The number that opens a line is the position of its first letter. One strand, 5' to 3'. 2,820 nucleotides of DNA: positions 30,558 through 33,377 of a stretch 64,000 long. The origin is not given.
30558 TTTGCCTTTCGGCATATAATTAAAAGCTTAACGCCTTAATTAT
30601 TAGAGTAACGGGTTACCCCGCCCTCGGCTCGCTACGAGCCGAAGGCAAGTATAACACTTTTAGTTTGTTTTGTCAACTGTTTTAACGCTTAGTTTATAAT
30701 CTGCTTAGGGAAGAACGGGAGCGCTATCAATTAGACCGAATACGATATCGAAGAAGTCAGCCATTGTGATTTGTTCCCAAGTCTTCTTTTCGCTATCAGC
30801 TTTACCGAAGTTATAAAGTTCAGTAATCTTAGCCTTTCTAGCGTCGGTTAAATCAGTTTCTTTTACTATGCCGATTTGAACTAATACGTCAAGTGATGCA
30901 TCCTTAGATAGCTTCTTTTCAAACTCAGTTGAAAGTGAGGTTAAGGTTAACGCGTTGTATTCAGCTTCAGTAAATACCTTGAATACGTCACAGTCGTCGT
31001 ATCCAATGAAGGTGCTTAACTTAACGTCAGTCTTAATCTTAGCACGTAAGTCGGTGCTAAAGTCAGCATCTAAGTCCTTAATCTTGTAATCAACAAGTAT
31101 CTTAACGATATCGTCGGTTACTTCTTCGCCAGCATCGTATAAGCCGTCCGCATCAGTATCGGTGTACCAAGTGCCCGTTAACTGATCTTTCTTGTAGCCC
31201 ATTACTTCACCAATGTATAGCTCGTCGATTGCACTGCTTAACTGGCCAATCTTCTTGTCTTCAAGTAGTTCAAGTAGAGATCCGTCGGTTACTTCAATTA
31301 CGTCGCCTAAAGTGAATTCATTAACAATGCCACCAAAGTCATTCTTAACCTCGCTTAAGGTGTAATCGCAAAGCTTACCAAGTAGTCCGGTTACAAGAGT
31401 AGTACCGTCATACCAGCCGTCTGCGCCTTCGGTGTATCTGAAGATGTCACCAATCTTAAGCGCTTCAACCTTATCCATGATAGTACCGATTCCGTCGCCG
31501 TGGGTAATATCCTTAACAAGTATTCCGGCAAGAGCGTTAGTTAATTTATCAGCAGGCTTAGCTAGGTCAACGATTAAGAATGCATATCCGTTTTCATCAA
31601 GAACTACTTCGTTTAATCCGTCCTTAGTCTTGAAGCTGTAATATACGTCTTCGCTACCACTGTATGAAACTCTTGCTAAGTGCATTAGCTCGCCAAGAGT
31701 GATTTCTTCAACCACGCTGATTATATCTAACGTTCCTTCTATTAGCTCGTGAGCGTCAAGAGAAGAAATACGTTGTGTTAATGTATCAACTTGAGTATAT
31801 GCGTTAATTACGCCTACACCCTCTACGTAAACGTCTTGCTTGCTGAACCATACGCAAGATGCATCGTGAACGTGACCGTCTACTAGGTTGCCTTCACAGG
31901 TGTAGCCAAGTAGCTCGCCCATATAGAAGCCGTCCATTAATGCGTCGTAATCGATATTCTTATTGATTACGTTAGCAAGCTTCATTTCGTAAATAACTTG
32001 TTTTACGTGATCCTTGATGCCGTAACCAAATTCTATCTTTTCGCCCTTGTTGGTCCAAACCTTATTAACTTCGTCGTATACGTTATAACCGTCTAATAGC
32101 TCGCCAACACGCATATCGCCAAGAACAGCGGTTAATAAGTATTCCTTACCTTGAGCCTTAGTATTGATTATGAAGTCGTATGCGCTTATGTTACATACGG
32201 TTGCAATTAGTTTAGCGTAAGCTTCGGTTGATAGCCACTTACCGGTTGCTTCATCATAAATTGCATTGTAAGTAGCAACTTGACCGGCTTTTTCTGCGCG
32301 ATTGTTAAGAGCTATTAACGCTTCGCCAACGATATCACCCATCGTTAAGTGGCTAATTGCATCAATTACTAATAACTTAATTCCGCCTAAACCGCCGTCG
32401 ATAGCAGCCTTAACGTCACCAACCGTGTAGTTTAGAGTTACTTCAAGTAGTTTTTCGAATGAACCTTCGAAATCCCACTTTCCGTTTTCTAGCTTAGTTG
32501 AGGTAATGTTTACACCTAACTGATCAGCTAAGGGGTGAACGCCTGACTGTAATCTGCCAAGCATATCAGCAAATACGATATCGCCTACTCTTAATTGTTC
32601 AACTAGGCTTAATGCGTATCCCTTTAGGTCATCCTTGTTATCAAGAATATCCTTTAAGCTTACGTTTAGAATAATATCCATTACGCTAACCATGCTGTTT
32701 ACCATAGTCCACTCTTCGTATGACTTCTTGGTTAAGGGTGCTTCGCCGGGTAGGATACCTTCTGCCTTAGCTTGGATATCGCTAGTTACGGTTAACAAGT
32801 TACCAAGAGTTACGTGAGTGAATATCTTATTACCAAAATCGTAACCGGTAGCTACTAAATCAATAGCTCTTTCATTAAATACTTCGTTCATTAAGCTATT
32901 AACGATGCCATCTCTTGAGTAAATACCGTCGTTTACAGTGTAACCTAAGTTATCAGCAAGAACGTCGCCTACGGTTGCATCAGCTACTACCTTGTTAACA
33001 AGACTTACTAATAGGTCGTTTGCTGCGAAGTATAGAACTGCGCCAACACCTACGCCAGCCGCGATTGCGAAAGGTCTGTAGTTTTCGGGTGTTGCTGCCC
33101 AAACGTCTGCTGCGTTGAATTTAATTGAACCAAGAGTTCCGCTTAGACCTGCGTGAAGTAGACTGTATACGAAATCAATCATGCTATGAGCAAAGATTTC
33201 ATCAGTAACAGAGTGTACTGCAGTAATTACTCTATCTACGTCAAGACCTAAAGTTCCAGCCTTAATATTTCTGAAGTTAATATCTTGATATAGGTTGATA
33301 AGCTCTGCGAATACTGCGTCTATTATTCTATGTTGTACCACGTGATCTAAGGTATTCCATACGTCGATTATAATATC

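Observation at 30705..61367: One uninterrupted 30.66-kb ORF encodes a 10,220-aa acidic, membrane-anchored repeat protein of unrecognised family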

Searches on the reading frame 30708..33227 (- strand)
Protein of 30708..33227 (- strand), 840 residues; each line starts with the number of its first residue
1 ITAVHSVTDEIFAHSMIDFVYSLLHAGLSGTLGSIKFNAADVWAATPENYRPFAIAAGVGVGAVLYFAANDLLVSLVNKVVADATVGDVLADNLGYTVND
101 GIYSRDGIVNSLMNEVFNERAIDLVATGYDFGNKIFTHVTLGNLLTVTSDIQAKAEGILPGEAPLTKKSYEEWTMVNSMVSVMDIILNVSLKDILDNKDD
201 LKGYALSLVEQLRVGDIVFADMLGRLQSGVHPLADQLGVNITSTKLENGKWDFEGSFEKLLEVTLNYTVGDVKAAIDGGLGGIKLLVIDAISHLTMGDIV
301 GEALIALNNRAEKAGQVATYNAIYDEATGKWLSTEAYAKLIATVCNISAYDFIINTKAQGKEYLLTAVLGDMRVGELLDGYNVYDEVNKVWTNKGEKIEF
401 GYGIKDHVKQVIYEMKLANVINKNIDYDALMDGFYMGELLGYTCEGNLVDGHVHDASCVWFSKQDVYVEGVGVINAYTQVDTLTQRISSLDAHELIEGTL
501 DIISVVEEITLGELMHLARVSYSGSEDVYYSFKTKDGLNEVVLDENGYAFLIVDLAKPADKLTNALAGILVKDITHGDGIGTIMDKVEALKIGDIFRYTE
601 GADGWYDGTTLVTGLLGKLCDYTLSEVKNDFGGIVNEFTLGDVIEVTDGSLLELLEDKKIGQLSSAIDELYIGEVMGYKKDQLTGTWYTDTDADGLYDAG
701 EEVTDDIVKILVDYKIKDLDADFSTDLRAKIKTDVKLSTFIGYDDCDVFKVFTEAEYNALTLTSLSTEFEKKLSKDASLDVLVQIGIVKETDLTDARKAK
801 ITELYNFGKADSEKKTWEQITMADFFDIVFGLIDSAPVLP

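Call 27: search_protein_families(library=ncbifam, proteins=[window:30708-33149:-], max_evalue=0.1)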
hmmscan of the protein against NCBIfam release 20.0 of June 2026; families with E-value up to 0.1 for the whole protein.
window:30708-33149:- (814 aa): 0 families

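Call 44: find_homologous_proteins(query=window:30708-33227:-)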
Query window:30708-33227:- (840 aa): 2 proteins with E <= 0.001 among 8000 candidates.
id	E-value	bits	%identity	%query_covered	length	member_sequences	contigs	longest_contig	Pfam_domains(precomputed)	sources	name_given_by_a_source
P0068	0.0e+0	2028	94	82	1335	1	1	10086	-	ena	-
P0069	1.8e-239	815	62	70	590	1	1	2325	-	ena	-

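Call 58: find_encoding_contigs(protein=P0068, flank=10000, max_places=2)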
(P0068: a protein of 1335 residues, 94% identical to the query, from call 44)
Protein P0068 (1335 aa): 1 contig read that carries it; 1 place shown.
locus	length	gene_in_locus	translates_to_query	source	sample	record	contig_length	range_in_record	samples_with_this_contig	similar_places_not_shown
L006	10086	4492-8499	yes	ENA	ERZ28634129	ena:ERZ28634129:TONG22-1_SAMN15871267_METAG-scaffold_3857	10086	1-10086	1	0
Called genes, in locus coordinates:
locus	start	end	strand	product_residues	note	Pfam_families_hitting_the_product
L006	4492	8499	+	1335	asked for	-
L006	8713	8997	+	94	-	PF01250:Ribosomal_S6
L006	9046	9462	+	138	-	PF00436:SSB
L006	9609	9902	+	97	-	PF01084:Ribosomal_S18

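Call 66: predict_structure(alignment_id=A3)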
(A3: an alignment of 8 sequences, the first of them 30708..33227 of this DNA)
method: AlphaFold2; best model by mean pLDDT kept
length: 840 residues; sequences in the alignment: 8
mean_pLDDT: 75.1   pTM: 0.41
mean pLDDT of the five models: 75.1, 70.4, 67.9, 67.5, 57.7
residues with pLDDT >= 90: 84; 70-90: 516; 50-70: 170; < 50: 70
segments of 3 or more residues with pLDDT < 50: 1-18, 31-37, 49-73, 107-110, 448-451, 836-840
pLDDT, mean of each block of 10 residues (from residue 1): 34 48 53 42 52 37 37 51 63 60 55 60 57 57 61 62 59 56 70 74 76 73 71 78 79 85 84 80 80 88 86 78 86 84 88 81 77 82 82 82 71 82 71 77 65 67 92 91 85 74 82 88 81 91 88 89 90 83 91 92 90 88 91 89 80 86 89 84 79 55 81 88 84 83 83 86 84 82 80 78 79 81 77 51
secondary structure, 60 per line:
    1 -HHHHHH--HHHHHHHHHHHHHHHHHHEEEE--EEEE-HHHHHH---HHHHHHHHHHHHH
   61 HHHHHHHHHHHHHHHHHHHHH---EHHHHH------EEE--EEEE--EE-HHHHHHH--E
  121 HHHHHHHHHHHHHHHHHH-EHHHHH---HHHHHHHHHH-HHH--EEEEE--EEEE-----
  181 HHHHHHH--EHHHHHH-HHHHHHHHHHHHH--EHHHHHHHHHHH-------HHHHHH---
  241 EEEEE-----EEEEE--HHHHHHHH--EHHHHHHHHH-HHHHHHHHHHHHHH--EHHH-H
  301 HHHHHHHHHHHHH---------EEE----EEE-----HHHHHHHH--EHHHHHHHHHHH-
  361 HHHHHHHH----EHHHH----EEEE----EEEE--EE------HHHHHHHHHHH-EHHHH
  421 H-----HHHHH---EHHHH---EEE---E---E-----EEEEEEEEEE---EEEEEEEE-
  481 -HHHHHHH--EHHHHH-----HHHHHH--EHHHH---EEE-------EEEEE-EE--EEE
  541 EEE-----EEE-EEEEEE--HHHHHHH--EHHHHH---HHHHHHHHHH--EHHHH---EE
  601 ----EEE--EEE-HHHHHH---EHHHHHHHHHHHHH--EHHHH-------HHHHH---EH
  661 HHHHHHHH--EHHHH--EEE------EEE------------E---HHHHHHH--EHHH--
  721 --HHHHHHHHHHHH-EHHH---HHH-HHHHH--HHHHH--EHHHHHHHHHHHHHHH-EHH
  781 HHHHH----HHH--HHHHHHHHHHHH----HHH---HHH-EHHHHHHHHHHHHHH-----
elements in order (helices of 4 or more, strands of 3 or more residues): H2-7 H10-27 E28-31 E34-37 H39-44 H48-81 H86-90 E97-99 E102-105 H111-117 H121-138 H141-145 H149-158 E165-169 E172-175 H181-187 H191-196 H198-210 H214-224 H232-237 E241-245 E251-255 H258-265 H269-277 H279-292 H300-313 E323-325 E330-332 H338-345 H349-359 H361-368 H374-377 E382-385 E390-393 H404-414 H417-421 H427-431 H436-439 E443-445 E459-468 E472-479 H482-488 H492-496 H502-507 H511-514 E518-520 E528-532 E538-543 E549-551 E553-558 H561-567 H571-575 H579-588 H592-595 E605-607 E610-612 H614-619 H624-636 H640-643 H651-655 H660-668 H672-675 E678-680 E687-689 H706-712 H723-734 H747-751 H754-758 H762-776 H779-785 H795-806 H822-835

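Call 68: fold_search(model_id=the predicted structure, library=pdb)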
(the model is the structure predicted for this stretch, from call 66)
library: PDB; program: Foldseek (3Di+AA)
matches with E <= 10: 75; with E <= 0.001: 0
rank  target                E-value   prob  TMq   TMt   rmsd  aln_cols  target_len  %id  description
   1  6igl_A                9.9e-01  0.04  0.05  0.07  24.4       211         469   10  Crystal Structure of human ETB receptor in complex with IRL1620 (released 2018-11-21)
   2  5zum_A                1.5e+00  0.02  0.05  0.07  28.8       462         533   11  Structure of dipeptidyl-peptidase III from Corallococcus sp. strain EGB (released 2019-06-12)
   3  4djh_B                2.0e+00  0.03  0.06  0.09  26.1       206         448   11  Structure of the human kappa opioid receptor in complex with JDTic (released 2012-03-21)
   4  5mtz_B                2.4e+00  0.02  0.05  0.05  17.2       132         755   16  Crystal structure of a long form RNase Z from yeast (released 2017-06-21)
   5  9bou_A                2.5e+00  0.05  0.04  0.10  13.6       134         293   11  Crystal structure of ATP-grasp ligase PruB from Streptomyces coelicolor A3(2) (released 2024-12-18)
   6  3cmx_A                2.6e+00  0.01  0.05  0.03  25.2       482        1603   11  Mechanism of homologous recombination from the RecA-ssDNA/dsDNA structures (released 2008-05-20)
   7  4m8n_D                2.9e+00  0.01  0.05  0.07  58.5       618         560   10  Crystal Structure of PlexinC1/Rap1B Complex (released 2013-10-09)
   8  6igk_A                3.1e+00  0.03  0.06  0.10  23.6       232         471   12  Crystal Structure of human ETB receptor in complex with Endothelin-3 (released 2018-11-21)
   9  7f6g_A                3.2e+00  0.04  0.04  0.08  15.0       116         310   16  Cryo-EM structure of human angiotensin receptor AT1R in complex Gq proteins and Sar1-AngII (released 2023-03-29)
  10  4djh_A                3.4e+00  0.02  0.06  0.10  27.2       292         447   11  Structure of the human kappa opioid receptor in complex with JDTic (released 2012-03-21)
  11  8uvk_B                3.6e+00  0.02  0.05  0.12  16.1       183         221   15  CosR DNA bound form II (released 2024-01-31)
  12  3cmt_A                3.6e+00  0.01  0.05  0.04  24.4       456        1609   10  Mechanism of homologous recombination from the RecA-ssDNA/dsDNA structures (released 2008-05-20)
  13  1z19_A                3.8e+00  0.02  0.05  0.10  19.1       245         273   15  Crystal structure of a lambda integrase(75-356) dimer bound to a COC' core site (released 2005-06-28)
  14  4pz8_A                3.9e+00  0.03  0.04  0.07  16.6       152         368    6  PCE1 guanylyltransferase bound to SPT5 CTD (released 2014-06-25)
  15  3oe8_C                3.9e+00  0.02  0.05  0.09  22.2       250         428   12  Crystal structure of the CXCR4 chemokine receptor in complex with a small molecule antagonist IT1t in P1 spacegroup (released 2010-10-27)
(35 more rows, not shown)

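Call 69: find_homologous_proteins(query=A3, max_evalue=0.001)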
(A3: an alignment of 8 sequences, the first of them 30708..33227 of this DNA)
Query A3 (8 sequences) (840 aa, profile of the alignment): 4 proteins with E <= 0.001 among 8000 candidates.
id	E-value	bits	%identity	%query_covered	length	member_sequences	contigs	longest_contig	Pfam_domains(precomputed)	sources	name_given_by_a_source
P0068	0.0e+0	1429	94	82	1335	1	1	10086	-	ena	-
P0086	0.0e+0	1251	32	79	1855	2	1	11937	-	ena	-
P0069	5.0e-243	828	62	70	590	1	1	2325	-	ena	-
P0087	5.5e-41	159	31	19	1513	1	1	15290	-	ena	-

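Call 79: search_solved_structures(query=A3, max_evalue=1)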
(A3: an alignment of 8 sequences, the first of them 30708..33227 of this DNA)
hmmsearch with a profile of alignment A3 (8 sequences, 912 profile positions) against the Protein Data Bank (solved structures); distinct sequences matched with E-value up to 1: 0.
